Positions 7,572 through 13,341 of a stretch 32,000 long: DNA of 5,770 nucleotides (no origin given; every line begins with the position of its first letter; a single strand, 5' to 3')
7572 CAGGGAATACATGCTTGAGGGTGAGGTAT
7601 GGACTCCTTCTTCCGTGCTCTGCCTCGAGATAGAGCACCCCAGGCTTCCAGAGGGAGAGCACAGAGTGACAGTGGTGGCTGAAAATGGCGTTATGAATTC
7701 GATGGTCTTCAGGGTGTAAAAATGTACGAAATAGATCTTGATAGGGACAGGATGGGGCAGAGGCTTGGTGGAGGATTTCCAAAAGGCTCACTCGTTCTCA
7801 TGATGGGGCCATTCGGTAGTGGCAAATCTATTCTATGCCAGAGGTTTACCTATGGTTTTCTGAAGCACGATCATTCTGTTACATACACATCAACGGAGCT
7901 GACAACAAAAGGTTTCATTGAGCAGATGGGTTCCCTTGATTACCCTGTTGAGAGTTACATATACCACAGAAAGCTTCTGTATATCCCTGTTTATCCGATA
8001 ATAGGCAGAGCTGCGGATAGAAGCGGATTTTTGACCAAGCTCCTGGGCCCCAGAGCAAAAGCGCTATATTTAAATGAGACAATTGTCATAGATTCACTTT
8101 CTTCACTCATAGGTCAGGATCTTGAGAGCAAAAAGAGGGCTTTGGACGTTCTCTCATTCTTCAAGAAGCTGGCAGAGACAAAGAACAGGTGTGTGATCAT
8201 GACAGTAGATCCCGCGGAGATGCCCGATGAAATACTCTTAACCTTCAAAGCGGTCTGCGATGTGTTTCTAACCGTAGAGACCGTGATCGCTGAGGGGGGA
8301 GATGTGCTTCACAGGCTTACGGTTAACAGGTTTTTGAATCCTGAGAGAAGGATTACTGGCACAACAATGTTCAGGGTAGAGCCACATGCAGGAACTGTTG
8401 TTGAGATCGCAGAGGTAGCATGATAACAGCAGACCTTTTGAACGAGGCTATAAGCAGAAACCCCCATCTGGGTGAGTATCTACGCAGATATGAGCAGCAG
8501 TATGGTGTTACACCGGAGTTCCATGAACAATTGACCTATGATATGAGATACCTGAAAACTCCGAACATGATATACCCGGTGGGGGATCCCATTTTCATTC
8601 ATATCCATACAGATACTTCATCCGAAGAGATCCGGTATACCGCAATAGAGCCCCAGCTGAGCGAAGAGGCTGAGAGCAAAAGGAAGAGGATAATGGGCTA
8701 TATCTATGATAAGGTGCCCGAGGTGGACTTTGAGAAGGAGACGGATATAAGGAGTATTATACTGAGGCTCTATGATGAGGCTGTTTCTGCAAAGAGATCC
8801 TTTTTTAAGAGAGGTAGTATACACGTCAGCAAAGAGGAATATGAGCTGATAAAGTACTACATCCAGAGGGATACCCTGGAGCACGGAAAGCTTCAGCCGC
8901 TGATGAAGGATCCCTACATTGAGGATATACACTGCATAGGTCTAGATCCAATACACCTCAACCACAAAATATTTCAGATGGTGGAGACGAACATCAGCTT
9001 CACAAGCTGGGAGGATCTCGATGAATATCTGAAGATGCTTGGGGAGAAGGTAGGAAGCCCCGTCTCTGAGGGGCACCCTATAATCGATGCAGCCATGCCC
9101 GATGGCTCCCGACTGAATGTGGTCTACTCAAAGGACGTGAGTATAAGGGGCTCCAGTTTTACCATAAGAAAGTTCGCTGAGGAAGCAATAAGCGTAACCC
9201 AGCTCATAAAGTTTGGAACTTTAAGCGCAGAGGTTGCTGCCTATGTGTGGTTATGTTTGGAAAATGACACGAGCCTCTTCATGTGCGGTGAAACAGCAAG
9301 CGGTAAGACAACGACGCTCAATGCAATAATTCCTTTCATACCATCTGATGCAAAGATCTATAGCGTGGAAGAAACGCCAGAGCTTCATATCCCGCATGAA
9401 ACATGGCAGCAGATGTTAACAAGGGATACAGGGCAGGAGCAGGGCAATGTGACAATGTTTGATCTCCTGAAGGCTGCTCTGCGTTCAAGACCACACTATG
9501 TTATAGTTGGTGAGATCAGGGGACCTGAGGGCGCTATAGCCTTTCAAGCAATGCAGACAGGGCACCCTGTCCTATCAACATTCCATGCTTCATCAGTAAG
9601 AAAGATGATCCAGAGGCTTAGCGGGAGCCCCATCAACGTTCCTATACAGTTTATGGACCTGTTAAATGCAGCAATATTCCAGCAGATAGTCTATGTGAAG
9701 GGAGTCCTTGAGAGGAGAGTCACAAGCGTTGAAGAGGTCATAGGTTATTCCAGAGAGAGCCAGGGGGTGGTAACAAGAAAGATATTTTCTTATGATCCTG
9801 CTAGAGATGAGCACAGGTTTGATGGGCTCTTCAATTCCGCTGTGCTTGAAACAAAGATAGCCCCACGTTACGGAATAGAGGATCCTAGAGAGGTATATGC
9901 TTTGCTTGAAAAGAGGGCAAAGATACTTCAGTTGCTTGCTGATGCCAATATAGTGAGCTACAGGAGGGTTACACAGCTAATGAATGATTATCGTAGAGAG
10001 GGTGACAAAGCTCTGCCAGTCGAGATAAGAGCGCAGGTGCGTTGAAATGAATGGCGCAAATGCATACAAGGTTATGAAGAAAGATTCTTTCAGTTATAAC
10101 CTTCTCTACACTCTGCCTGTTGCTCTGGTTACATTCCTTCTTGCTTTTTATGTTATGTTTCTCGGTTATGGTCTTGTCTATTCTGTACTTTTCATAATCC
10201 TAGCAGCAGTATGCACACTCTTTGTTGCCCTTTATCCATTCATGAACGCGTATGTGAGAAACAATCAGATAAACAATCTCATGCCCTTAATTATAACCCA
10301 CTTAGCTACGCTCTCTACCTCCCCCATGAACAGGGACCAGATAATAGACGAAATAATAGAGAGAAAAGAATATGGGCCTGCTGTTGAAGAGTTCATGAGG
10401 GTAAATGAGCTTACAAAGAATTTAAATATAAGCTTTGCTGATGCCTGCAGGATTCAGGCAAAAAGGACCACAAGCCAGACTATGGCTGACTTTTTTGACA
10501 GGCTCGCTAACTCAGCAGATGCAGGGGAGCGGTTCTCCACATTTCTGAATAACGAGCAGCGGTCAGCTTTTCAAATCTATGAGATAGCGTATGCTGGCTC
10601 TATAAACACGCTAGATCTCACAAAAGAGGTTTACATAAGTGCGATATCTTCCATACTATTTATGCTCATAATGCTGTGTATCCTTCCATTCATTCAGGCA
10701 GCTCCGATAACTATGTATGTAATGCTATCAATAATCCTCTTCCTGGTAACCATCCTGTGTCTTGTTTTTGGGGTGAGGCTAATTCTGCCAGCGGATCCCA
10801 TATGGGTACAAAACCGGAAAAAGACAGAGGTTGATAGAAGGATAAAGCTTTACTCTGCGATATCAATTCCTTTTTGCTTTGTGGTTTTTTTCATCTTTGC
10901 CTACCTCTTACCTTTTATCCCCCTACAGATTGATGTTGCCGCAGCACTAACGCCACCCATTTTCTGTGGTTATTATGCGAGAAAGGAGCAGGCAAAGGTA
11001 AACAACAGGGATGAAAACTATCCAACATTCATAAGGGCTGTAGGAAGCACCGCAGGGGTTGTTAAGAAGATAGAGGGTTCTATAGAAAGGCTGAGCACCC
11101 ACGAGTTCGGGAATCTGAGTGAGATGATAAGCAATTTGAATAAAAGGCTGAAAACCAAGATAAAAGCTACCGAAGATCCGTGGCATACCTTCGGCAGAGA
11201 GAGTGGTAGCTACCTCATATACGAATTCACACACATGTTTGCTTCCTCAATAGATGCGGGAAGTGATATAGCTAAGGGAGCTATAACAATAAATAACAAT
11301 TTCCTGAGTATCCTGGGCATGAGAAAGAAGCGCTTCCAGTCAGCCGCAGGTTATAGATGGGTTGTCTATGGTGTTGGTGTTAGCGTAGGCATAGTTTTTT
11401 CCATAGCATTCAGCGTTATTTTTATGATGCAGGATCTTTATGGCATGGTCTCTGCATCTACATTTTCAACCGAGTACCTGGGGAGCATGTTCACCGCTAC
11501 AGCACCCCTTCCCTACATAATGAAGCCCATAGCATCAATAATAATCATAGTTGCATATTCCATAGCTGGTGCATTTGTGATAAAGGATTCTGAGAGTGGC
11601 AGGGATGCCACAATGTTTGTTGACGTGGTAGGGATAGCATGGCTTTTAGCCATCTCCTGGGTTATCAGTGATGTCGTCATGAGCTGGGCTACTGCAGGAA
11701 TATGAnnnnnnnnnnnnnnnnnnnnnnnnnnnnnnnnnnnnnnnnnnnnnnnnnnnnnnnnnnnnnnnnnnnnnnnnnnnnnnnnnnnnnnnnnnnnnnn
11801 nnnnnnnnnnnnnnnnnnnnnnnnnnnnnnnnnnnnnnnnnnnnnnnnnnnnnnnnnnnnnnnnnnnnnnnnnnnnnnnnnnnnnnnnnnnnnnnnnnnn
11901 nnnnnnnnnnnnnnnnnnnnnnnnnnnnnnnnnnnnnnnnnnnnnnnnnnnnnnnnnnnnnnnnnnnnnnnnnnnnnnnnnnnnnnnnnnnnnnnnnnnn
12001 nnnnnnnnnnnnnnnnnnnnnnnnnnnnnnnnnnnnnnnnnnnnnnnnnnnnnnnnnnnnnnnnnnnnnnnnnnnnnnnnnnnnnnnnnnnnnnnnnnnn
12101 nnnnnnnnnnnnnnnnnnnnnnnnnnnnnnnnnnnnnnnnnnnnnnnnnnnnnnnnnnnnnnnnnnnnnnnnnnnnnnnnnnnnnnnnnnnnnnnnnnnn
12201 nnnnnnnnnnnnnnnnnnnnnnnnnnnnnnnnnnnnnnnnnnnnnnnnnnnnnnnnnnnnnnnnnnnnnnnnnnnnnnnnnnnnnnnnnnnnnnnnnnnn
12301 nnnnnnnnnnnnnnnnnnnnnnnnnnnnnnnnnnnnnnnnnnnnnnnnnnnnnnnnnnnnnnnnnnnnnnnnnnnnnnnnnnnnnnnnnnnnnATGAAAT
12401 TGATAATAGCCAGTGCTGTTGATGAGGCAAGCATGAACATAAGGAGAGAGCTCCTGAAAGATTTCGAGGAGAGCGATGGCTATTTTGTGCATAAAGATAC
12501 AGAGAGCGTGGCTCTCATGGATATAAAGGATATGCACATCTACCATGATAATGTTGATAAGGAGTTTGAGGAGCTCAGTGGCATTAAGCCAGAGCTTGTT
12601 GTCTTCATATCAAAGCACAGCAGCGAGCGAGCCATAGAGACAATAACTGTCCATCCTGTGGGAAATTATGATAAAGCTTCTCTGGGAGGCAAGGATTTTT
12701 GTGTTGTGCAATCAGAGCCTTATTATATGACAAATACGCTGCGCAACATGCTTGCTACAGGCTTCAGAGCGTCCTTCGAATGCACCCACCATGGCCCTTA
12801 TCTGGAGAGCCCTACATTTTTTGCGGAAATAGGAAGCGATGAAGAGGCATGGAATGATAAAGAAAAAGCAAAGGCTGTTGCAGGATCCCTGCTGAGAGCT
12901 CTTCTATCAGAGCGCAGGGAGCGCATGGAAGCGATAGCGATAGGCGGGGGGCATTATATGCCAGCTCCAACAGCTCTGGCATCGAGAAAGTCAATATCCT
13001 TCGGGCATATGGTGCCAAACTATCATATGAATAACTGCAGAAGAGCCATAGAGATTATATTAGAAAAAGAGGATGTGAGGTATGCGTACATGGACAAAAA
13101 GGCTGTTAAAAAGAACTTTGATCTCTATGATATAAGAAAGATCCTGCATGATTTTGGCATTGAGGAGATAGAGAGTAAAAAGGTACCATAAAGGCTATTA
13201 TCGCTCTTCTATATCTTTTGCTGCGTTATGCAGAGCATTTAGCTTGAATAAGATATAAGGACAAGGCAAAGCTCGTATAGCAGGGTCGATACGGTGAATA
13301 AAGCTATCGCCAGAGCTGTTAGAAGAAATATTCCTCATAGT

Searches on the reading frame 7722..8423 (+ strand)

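Call 63: search_protein_families(library=pfam, proteins=[window:7722-8423:+], max_evalue=0.001)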
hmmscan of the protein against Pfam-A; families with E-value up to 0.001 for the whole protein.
window:7722-8423:+ (233 aa): 2 families
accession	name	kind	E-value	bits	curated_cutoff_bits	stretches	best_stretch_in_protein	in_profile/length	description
PF06745.19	ATPase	-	5.7e-15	55.8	26.6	1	14-163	11-163/231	KaiC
PF13481.12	AAA_25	-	0.00013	22.1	27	0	16-42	27-53/195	AAA domain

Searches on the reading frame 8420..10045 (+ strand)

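Call 77: search_protein_families(library=pfam, proteins=[window:8420-10045:+], max_evalue=0.0001)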
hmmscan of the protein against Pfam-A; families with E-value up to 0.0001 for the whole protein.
window:8420-10045:+ (541 aa): 1 family
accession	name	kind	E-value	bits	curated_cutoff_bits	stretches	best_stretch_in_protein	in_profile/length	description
PF00437.27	T2SSE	-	3.9e-36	124.9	24.9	1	156-406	6-261/370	Type II/IV secretion system protein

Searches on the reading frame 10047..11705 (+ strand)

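Call 77: search_protein_families(library=pfam, proteins=[window:10047-11705:+], max_evalue=0.0001)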
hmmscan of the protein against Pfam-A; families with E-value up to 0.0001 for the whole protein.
window:10047-11705:+ (552 aa): 1 family
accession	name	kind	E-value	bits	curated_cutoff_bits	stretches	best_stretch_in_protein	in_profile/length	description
PF00482.28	T2SSF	-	1.8e-11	44.6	25.2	1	83-210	2-124/125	Type II secretion system (T2SS), protein F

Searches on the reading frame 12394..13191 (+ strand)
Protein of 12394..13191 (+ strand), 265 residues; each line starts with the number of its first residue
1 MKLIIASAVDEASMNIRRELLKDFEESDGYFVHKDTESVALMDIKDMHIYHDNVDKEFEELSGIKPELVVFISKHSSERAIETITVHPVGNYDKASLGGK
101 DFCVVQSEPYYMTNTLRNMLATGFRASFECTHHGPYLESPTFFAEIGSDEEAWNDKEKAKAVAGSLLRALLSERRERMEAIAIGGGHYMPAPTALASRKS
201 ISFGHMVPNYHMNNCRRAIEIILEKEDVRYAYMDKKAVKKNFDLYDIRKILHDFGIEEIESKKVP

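Call 77: search_protein_families(library=pfam, proteins=[window:12394-13191:+], max_evalue=0.0001)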
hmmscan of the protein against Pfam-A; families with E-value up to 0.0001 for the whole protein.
window:12394-13191:+ (265 aa): 1 family
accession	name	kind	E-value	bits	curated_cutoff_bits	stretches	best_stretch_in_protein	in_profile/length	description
PF04414.18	tRNA_deacylase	-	3.2e-53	180.7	33.6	1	64-257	3-203/205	D-aminoacyl-tRNA deacylase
